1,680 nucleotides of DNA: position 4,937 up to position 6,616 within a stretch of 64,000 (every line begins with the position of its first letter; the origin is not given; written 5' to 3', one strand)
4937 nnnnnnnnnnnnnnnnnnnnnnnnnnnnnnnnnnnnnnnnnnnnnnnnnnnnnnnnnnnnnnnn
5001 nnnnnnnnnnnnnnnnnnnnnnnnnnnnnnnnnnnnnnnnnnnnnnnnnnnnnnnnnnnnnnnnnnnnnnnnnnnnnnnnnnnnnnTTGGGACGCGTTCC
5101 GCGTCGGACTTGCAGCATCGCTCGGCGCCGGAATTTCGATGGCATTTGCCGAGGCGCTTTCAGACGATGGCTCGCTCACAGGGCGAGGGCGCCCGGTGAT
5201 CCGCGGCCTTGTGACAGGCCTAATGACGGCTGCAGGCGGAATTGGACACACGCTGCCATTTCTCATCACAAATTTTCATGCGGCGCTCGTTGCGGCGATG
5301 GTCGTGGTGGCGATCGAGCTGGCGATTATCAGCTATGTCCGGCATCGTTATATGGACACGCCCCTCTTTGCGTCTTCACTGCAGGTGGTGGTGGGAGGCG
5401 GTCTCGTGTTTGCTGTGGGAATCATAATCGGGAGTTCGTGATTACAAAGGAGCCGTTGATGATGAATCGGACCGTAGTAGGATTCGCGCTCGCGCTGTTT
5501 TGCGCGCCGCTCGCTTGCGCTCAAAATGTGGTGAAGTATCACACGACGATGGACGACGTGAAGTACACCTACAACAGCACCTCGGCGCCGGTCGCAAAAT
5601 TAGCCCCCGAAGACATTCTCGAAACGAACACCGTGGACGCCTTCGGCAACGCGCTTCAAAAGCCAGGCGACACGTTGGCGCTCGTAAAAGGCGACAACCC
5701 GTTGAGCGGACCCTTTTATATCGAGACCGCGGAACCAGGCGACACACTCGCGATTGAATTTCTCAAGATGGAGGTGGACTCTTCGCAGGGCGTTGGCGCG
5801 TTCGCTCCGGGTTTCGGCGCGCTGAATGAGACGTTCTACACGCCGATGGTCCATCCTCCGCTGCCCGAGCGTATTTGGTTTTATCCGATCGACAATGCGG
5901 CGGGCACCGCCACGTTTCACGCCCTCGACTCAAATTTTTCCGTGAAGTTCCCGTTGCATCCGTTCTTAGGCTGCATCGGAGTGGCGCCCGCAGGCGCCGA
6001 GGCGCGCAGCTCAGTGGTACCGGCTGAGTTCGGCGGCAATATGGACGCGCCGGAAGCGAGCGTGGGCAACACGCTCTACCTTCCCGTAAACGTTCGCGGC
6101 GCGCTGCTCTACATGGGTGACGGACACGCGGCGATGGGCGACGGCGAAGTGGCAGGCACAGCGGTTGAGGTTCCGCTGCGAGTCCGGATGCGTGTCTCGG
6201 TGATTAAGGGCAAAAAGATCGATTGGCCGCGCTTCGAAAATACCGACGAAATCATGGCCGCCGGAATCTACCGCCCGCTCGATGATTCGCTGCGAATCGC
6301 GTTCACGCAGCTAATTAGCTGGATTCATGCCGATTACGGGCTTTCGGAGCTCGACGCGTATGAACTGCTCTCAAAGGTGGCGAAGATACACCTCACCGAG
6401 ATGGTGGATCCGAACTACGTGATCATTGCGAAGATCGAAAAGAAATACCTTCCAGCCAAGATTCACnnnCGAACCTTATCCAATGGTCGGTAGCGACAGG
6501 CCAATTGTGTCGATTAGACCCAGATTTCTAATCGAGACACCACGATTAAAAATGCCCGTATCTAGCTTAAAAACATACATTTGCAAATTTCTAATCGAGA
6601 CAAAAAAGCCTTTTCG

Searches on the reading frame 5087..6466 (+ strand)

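Call 60: search_protein_families(library=pfam, proteins=[window:5087-6466:+], max_evalue=0.00001)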
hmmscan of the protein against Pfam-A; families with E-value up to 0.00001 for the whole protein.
window:5087-6466:+ (460 aa): 1 family
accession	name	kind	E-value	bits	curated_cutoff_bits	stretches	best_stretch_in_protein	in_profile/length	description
PF03069.20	FmdA_AmdA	-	1.4e-29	103.7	27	2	302-443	196-359/373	Acetamidase/Formamidase family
